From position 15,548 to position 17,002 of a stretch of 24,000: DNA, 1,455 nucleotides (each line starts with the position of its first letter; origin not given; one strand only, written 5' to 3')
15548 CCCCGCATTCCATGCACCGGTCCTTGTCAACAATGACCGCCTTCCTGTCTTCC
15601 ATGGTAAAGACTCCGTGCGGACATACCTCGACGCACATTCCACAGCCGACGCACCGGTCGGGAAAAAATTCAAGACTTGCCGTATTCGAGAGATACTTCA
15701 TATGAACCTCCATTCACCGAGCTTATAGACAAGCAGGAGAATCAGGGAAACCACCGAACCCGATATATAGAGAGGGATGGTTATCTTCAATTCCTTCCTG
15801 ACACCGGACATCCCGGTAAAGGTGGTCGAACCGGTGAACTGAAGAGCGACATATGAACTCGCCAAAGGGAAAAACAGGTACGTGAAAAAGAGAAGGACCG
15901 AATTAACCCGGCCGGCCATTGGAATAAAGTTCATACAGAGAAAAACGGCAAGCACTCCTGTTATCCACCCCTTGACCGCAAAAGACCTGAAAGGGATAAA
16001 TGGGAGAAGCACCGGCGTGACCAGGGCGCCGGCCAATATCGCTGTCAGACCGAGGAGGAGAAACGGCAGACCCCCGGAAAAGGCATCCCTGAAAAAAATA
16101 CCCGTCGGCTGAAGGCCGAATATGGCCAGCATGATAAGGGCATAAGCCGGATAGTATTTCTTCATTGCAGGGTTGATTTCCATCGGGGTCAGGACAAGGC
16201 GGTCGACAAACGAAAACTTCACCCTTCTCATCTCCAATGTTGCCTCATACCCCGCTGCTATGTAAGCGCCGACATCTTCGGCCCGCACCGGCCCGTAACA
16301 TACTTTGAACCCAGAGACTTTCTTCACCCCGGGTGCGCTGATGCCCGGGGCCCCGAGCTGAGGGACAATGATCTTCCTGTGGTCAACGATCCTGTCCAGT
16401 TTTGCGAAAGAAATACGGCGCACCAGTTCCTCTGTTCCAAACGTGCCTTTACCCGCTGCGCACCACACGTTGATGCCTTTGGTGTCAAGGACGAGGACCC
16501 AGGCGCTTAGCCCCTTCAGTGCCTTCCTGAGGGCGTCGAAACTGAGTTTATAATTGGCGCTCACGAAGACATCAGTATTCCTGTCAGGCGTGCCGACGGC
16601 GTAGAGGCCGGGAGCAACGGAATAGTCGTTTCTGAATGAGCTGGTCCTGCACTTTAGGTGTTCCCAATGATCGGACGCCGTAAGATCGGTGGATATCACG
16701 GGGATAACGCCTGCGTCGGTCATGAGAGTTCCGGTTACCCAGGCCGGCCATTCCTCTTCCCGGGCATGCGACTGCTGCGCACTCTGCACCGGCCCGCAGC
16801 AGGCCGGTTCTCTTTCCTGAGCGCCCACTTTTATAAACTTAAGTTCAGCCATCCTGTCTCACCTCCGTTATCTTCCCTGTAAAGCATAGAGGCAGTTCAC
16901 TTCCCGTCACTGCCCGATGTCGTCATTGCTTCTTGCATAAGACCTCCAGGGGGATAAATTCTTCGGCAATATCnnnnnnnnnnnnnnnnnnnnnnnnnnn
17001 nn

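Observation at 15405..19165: hgcAB mercury-methylation genes attached to the 3' end of a complete arsR-arsC-acr3 arsenic-resistance operon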

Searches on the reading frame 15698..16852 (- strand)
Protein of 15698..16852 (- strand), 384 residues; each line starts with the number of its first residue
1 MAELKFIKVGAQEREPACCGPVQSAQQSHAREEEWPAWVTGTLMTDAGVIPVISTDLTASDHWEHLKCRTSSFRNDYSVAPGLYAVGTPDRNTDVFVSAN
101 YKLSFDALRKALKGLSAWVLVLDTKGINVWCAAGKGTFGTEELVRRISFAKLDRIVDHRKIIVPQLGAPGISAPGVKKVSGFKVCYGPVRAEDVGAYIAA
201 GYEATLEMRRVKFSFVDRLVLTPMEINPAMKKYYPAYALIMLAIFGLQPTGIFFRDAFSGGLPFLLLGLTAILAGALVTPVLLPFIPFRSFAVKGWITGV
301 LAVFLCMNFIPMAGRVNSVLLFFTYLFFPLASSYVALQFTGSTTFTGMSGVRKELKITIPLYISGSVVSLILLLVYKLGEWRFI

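Call 3: search_protein_families(library=pfam, proteins=[window:15698-16852:-])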
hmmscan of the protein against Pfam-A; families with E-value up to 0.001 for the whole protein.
window:15698-16852:- (384 aa): 1 family
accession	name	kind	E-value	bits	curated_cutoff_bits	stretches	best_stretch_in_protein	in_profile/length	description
PF03599.22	CdhD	-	1.4e-09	37.6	24.8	1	77-168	266-359/387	CO dehydrogenase/acetyl-CoA synthase delta subunit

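Call 4: search_protein_families(library=ncbifam, proteins=[window:15698-16852:-])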
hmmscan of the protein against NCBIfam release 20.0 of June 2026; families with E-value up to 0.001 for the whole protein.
window:15698-16852:- (384 aa): 3 families
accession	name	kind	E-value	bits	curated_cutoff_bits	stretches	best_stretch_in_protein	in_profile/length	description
NF040863.1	HgcA_corrinoid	equivalog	1.4e-118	395.7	275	1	50-376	1-322/325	mercury methylation corrinoid protein HgcA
NF043039.1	HgcAB_like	equivalog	3.9e-54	184.6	285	1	76-349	13-282/350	HgcAB-like fusion protein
NF003195.0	PRK04165.1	equivalog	6.1e-16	58.3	306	1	74-200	319-445/450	acetyl-CoA decarbonylase/synthase complex subunit gamma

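Call 13: find_homologous_proteins(query=window:15698-16852:-, max_evalue=1e-20)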
Query window:15698-16852:- (384 aa): 8000 proteins with E <= 1e-20 among 8000 candidates; the best 120 are listed.
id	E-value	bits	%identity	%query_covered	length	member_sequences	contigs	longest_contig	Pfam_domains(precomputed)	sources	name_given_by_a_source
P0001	1.1e-252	856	99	100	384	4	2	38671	PF03599.23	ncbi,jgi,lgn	-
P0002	3.4e-204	696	79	100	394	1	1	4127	PF03599.23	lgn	-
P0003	4.4e-200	682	77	100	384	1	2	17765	PF03599.23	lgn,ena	-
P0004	9.9e-199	678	77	100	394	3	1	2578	PF03599.23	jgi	jgi:hypothetical protein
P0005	2.7e-198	677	79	97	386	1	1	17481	PF03599.23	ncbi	-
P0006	3.4e-198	676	76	100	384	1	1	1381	PF03599.23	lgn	-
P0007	4.3e-198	676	77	100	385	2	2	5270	PF03599.23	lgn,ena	-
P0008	5.6e-195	666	75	100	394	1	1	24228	PF03599.23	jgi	jgi:hypothetical protein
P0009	1.2e-194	664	75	100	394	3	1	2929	PF03599.23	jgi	jgi:CO dehydrogenase/acetyl-CoA synthase delta subunit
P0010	1.4e-194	664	77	98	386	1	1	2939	PF03599.23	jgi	jgi:CO dehydrogenase/acetyl-CoA synthase delta subunit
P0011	7.3e-194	662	75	100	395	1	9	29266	PF03599.23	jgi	jgi:hypothetical protein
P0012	1.8e-193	661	74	100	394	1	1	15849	PF03599.23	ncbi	-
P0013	4.5e-193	659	75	100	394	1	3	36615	PF03599.23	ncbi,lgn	-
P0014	8.0e-193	659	75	100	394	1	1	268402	PF03599.23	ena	-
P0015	2.5e-192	657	75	99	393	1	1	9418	PF03599.23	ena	-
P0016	3.4e-192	656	74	100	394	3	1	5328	PF03599.23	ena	-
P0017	1.1e-191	655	75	100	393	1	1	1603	PF03599.23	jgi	jgi:hypothetical protein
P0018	1.1e-191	655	73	100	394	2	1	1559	PF03599.23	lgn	-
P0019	1.9e-190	651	74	100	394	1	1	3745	PF03599.23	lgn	-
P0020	2.7e-190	650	73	100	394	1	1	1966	PF03599.23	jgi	jgi:hypothetical protein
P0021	3.2e-190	650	74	100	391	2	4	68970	PF03599.23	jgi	jgi:hypothetical protein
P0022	3.6e-190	650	74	100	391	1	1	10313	PF03599.23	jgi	jgi:hypothetical protein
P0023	1.4e-189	648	74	100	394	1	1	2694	PF03599.23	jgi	-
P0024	3.7e-189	646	75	100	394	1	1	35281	PF03599.23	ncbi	-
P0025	3.9e-189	646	73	100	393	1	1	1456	PF03599.23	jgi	-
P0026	4.6e-189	646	74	100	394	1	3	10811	PF03599.23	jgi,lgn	jgi:hypothetical protein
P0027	6.4e-189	646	75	100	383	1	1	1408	PF03599.23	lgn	-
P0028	7.0e-189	646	74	100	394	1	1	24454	PF03599.23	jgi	jgi:hypothetical protein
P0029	8.4e-189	645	76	100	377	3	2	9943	PF03599.23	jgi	-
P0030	5.0e-188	643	73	100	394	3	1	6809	PF03599.23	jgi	-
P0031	7.7e-188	642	74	100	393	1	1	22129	PF03599.23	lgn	-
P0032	1.1e-187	642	73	100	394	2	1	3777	PF03599.23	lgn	-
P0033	2.6e-187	640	73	100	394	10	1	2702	PF03599.23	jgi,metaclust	metaclust:\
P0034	4.6e-187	640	73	99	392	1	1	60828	PF03599.23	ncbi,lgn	-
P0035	5.5e-186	636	73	100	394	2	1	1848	PF03599.23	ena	-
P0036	1.3e-185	635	72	100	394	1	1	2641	PF03599.23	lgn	-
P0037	1.5e-185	635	72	100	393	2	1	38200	PF03599.23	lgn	-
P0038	2.7e-185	634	70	100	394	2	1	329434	PF03599.23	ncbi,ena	-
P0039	3.0e-185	634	72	99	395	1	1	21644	PF03599.23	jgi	-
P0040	8.4e-185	632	72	100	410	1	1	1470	PF03599.23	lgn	-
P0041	1.7e-184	631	73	100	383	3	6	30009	PF03599.23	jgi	jgi:hypothetical protein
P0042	1.9e-183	628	73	97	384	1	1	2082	PF03599.23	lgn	-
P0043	5.0e-183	626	71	100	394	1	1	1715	PF03599.23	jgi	jgi:hypothetical protein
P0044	1.5e-182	625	78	92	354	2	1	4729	PF03599.23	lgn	-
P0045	2.3e-182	624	71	100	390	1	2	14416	PF03599.23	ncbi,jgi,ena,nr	ncbi:MAG TPA: acetyl-CoA synthase subunit gamma [Nitrospiraceae bacterium]|jgi:hypothetical protein|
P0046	2.6e-182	624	81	89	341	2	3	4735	PF03599.23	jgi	jgi:hypothetical protein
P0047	3.0e-182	624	72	100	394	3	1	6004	PF03599.23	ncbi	-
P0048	3.4e-182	624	72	100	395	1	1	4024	PF03599.23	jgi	-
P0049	5.5e-182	623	71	100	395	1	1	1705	PF03599.23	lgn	-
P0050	9.3e-182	622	71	100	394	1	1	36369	PF03599.23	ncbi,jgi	jgi:hypothetical protein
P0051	1.9e-181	621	71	100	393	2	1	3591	PF03599.23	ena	-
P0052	9.1e-181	619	73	100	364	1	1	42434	PF03599.23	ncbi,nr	ncbi:MAG: acetyl-CoA synthase subunit gamma [Nitrospirae bacterium]|nr:acetyl-CoA synthase subunit g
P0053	1.9e-180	618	72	100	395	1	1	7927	PF03599.23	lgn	-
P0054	2.5e-179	614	71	100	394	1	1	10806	PF03599.23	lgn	-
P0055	9.6e-179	612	71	98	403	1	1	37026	PF03599.23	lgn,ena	-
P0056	2.0e-178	611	69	99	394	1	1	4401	PF03599.23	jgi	jgi:hypothetical protein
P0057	3.3e-178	610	70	100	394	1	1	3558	PF03599.23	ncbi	-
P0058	5.5e-178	610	70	99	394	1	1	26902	PF03599.23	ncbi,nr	ncbi:MAG: acetyl-CoA synthase subunit gamma [Nitrospirae bacterium]|nr:acetyl-CoA synthase subunit g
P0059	6.0e-178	610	79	89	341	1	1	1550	PF03599.23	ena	-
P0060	2.8e-177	607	70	100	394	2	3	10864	PF03599.23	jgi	jgi:hypothetical protein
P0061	2.9e-177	607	78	89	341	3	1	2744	PF03599.23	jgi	-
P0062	4.9e-176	603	71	100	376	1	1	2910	PF03599.23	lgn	-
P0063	6.1e-175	600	69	100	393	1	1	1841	PF03599.23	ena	-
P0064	1.1e-174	599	70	100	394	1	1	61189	PF03599.23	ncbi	-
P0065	1.8e-174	598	70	100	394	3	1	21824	PF03599.23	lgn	-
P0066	4.8e-174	597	68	100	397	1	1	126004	PF03599.23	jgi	jgi:hypothetical protein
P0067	5.3e-174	597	74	91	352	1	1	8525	PF03599.23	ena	-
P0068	6.0e-174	596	67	99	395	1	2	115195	PF03599.23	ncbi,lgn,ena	-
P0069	8.9e-173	593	69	100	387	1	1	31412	PF03599.23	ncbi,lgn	-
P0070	3.9e-172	590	68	100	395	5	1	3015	PF03599.23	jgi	jgi:hypothetical protein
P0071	3.0e-171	587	68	100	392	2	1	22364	PF03599.23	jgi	jgi:hypothetical protein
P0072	5.3e-171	587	66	100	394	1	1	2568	PF03599.23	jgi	jgi:hypothetical protein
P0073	3.3e-170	584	65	100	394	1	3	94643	PF03599.23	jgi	jgi:hypothetical protein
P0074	6.4e-170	583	68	100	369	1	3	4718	PF03599.23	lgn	-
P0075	1.7e-169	582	68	100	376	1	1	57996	PF03599.23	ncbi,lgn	ncbi:MAG: mercury methylation corrinoid protein HgcA [Thermodesulfovibrionales bacterium]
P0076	9.9e-169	579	67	100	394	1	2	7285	PF03599.23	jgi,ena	-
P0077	2.9e-168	578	64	100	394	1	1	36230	PF03599.23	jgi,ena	-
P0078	1.4e-167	575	66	100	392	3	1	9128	PF03599.23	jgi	jgi:hypothetical protein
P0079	2.1e-167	575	66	100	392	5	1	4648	PF03599.23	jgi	jgi:hypothetical protein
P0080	1.1e-164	566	74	88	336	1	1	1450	PF03599.23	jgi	jgi:hypothetical protein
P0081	2.0e-164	565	66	100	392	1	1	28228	PF03599.23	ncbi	-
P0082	2.1e-164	565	75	87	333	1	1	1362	PF03599.23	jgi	jgi:hypothetical protein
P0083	4.8e-163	561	63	100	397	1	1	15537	PF03599.23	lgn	-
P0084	6.1e-163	560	65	100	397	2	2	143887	PF03599.23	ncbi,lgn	-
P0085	8.0e-163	560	62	100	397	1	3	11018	PF03599.23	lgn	-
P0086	1.2e-162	559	63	100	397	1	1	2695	PF03599.23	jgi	jgi:hypothetical protein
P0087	1.3e-162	559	63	100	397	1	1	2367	PF03599.23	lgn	-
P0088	6.3e-162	557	63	100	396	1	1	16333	PF03599.23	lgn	-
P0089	1.5e-161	556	62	100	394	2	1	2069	PF03599.23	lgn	-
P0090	3.2e-161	555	73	88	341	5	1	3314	PF03599.23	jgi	jgi:hypothetical protein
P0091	6.8e-161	553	63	100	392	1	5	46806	PF03599.23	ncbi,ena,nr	ncbi:MAG: mercury methylation corrinoid protein HgcA [Nitrospiraceae bacterium]|nr:mercury methylati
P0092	3.1e-158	545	63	100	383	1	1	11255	PF03599.23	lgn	-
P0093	3.3e-158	545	62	100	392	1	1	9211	PF03599.23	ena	-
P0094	4.4e-158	544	63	100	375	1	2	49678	PF03599.23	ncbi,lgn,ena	-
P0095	7.0e-158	544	59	100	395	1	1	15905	PF03599.23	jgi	jgi:hypothetical protein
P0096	1.1e-157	543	60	100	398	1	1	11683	PF03599.23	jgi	-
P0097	1.4e-157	543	64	99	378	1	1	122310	PF03599.23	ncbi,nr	ncbi:MAG: acetyl-CoA synthase subunit gamma [Nitrospirae bacterium]|nr:acetyl-CoA synthase subunit g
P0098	1.5e-157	542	67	91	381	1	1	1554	PF03599.23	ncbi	-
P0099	4.4e-157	541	63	99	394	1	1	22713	PF03599.23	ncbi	-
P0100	6.0e-157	540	62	100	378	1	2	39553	PF03599.23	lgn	-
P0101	6.5e-157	540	67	92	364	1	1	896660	PF03599.23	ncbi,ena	-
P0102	9.1e-157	540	61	99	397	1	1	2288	PF03599.23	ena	-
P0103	9.5e-157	540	62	99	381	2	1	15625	PF03599.23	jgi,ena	-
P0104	1.5e-156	539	64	99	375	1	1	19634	PF03599.23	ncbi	-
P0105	2.4e-156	538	62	99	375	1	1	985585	PF03599.23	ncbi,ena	-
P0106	2.7e-156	538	64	99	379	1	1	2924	PF03599.23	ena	-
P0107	3.1e-156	538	63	99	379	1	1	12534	PF03599.23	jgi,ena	-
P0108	4.0e-156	538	63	99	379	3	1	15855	PF03599.23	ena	-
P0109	4.1e-156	538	63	98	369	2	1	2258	PF03599.23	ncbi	-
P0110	4.8e-156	537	63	100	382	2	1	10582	PF03599.23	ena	-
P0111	7.2e-156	537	64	95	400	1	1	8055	PF03599.23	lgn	-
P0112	8.0e-156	537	61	99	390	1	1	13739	PF03599.23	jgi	jgi:hypothetical protein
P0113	2.3e-155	535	62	100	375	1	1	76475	PF03599.23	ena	-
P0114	2.3e-155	535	63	100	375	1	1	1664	PF03599.23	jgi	jgi:hypothetical protein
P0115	3.5e-155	535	62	99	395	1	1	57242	PF03599.23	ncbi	-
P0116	4.3e-155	534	62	99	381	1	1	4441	PF03599.23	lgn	-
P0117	4.8e-155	534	66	90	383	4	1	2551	PF03599.23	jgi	jgi:hypothetical protein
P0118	7.1e-155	534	62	99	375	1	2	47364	PF03599.23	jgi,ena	-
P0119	9.4e-155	533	61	100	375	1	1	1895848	PF03599.23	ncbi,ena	-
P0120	1.5e-154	533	62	100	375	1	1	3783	PF03599.23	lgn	-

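Call 15: find_encoding_contigs(protein=P0001, flank=10000, max_places=4)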
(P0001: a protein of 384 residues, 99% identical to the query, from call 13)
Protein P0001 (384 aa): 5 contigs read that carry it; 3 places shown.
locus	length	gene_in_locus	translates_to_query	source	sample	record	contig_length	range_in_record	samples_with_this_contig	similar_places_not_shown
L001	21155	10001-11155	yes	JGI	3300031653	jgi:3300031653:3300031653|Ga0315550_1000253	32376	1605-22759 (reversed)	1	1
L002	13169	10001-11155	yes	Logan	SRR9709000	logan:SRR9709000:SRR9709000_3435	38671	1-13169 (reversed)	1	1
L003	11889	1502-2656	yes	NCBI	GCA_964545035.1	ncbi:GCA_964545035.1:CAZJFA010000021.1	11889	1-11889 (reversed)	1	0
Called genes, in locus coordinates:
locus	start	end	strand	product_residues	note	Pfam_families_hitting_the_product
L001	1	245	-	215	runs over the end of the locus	PF07949:YbbR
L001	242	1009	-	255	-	PF19293:CdaA_N (weak), PF02457:DAC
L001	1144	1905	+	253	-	PF04060:FeS, PF12654:DUF3786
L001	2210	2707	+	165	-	PF04461:YajQ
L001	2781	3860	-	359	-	PF02417:Chromate_transp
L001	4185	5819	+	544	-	PF02366:PMT, PF13231:PMT_2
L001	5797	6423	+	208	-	PF14378:PAP2_3 (weak), PF01569:PAP2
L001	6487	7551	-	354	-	PF03205:MobB, PF12804:NTP_transf_3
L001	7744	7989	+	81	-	-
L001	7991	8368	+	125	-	PF12840:HTH_20, PF01022:HTH_5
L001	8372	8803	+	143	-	PF01451:LMWPc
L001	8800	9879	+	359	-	PF01758:SBF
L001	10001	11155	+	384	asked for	PF03599:CdhD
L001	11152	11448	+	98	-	PF13183:Fer4_8 (faint), PF14697:Fer4_21 (weak), PF00037:Fer4, PF12797:Fer4_2 (weak), PF12837:Fer4_6, PF13237:Fer4_10, PF12838:Fer4_7, PF13187:Fer4_9, +4 more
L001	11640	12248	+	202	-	PF02663:FmdE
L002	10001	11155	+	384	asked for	PF03599:CdhD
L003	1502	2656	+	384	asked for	PF03599:CdhD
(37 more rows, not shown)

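Call 16: find_related_loci(query=A1, collection=genome_contigs, flank=8000)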
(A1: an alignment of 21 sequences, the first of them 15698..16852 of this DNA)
Query A1 (384 aa) in genome_contigs; peptide patterns used: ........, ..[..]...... (x = any residue, [..] = any of these).
600 stretches matched a pattern (row limit reached: there are more); 596 encode a relative of the query (tblastn E <= 1e-3); the best 80 are kept; 80 distinct loci.
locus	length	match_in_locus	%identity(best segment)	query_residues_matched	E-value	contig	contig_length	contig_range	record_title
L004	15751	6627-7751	63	1-384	1e-163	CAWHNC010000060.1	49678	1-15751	MAG: Nitrospirota bacterium isolate MFD04752.bin.1.93 genome assembly, contig: contig_187939, whole genome shotgun seque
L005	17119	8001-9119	62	1-382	5e-156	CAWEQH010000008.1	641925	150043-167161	MAG: uncultured Nitrospiraceae bacterium isolate MFD01872.bin.1.109 genome assembly, contig: contig_35153, whole genome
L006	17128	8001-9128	59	1-384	4e-154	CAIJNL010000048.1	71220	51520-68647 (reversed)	MAG: uncultured Nitrospiraceae bacterium isolate AlinenLipids_bin-2809 genome assembly, contig: bin-2809:48/48, whole ge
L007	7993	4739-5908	60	1-384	4e-154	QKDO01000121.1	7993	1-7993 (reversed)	MAG: Nitrospirae bacterium isolate SZUA-452 scaffold_36943, whole genome shotgun sequence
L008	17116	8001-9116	62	1-381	2e-153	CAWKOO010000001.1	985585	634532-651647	MAG: Nitrospirota bacterium isolate MFD03726.bin.2.99 genome assembly, contig: contig_54224, whole genome shotgun sequen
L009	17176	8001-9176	58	1-381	2e-152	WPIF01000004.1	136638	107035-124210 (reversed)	MAG: Nitrospirae bacterium isolate X2_MetaBAT.7 scaffold_38, whole genome shotgun sequence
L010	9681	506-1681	58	1-381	2e-149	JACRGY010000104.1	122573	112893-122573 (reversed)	MAG: Nitrospirae bacterium isolate NC_groundwater_1763_Pr3_B-0.1um_44_11 SR-2_scaffold_141_2021172, whole genome shotgun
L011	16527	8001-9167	62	1-381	7e-148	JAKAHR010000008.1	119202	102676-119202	MAG: Nitrospirae bacterium isolate WY3.bin121 NODE_214_length_119202_cov_3.720537, whole genome shotgun sequence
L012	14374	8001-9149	56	5-381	2e-145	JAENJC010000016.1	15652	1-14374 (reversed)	MAG: Deltaproteobacteria bacterium isolate CoA_3_bin.27 scaffold_1127, whole genome shotgun sequence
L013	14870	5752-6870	56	1-382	7e-139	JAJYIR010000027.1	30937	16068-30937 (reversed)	MAG: Nitrospirae bacterium isolate DBS2-1.bin129 NODE_2459_length_30937_cov_5.556216, whole genome shotgun sequence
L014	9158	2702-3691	60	54-384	4e-138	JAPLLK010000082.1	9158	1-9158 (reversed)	MAG: Nitrospirae bacterium isolate LacPavin_0920_WC70_MAG_43_14 LacPavin_0920_WC70_scaffold_292912, whole genome shotgun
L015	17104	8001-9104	57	16-381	3e-137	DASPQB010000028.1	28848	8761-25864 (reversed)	MAG TPA_asm: Nitrospirota bacterium isolate SMAG_U12188 k141_2704978, whole genome shotgun sequence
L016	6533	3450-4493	62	36-384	2e-135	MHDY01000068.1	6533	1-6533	MAG: Nitrospirae bacterium GWC2_56_14 gwc2_scaffold_17351, whole genome shotgun sequence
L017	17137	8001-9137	55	5-381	5e-135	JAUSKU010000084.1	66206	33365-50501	MAG: Deltaproteobacteria bacterium isolate E14_metabat.bin.78 E14_k141_1093449, whole genome shotgun sequence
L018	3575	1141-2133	59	53-384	4e-138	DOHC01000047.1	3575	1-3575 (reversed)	MAG TPA_asm: Nitrospiraceae bacterium isolate UBA8922 contig_223179, whole genome shotgun sequence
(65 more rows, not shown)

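Call 21: find_encoding_contigs(protein=P0003, flank=6000, max_places=2)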
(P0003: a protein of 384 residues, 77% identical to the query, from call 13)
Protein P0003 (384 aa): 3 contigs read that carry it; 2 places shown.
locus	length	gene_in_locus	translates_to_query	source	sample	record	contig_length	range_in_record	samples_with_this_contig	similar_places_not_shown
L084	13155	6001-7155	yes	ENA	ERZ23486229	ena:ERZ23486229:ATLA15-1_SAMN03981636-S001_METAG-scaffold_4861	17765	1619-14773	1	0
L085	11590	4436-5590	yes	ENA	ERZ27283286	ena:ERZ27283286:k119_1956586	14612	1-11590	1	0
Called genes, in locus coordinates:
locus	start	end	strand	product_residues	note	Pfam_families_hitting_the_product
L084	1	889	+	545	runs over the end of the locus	PF02366:PMT, PF13231:PMT_2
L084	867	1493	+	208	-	PF14378:PAP2_3 (faint), PF01569:PAP2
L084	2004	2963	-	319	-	PF03205:MobB, PF12804:NTP_transf_3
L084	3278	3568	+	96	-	-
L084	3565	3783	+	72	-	-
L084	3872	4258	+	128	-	PF01022:HTH_5, PF12840:HTH_20 (weak)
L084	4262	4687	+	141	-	-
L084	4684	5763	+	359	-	PF01758:SBF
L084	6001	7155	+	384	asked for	PF03599:CdhD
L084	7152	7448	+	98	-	PF14697:Fer4_21 (faint), PF25160:LdpA_Fe-S-bd (weak), PF00037:Fer4, PF12797:Fer4_2 (weak), PF13237:Fer4_10 (weak), PF12837:Fer4_6 (weak), PF12838:Fer4_7, PF13187:Fer4_9, +3 more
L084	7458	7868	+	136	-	PF01980:TrmO_N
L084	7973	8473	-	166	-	-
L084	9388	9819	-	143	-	-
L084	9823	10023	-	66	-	PF00313:CSD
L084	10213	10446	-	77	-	-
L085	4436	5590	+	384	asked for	PF03599:CdhD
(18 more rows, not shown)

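Call 22: find_encoding_contigs(protein=P0005, flank=6000, max_places=2)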
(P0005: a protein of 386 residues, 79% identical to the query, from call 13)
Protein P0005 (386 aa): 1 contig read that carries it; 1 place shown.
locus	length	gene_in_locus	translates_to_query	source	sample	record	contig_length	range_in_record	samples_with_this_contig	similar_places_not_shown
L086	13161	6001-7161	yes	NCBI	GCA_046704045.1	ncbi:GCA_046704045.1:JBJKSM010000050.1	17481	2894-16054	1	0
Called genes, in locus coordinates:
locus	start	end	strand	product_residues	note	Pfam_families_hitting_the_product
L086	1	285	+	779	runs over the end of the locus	PF01257:2Fe-2S_thioredx, PF01512:Complex1_51K, PF10531:SLBB (weak), PF10589:NADH_4Fe-4S, PF13187:Fer4_9 (weak), PF14697:Fer4_21, PF00037:Fer4 (weak), PF00571:CBS, +3 more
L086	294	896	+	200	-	PF10589:NADH_4Fe-4S, PF13237:Fer4_10 (faint), PF12837:Fer4_6 (faint), PF14697:Fer4_21 (weak), PF12838:Fer4_7, PF13187:Fer4_9 (weak), PF00037:Fer4 (weak)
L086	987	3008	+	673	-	PF00111:Fer2 (weak), PF13510:Fer2_4, PF10588:NADH-G_4Fe-4S_3, PF12838:Fer4_7 (weak), PF13187:Fer4_9 (weak), PF13237:Fer4_10 (weak), PF04879:Molybdop_Fe4S4, PF00384:Molybdopterin, +3 more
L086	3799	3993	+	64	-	PF13192:Thioredoxin_3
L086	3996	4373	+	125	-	PF01022:HTH_5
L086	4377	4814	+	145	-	PF01451:LMWPc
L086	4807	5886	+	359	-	PF01758:SBF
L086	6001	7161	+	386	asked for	PF03599:CdhD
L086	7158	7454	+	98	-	PF13183:Fer4_8 (faint), PF00037:Fer4, PF12797:Fer4_2 (weak), PF12837:Fer4_6 (weak), PF13237:Fer4_10, PF14697:Fer4_21 (weak), PF12838:Fer4_7, PF13187:Fer4_9, +2 more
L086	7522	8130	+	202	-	PF02663:FmdE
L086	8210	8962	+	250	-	PF01925:TauE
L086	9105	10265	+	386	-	PF02417:Chromate_transp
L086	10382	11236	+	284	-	PF02826:2-Hacid_dh_C (weak), PF03446:NAD_binding_2, PF03807:F420_oxidored (weak), PF14833:NAD_binding_11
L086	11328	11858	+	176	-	PF02482:Ribosomal_S30AE, PF00313:CSD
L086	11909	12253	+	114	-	-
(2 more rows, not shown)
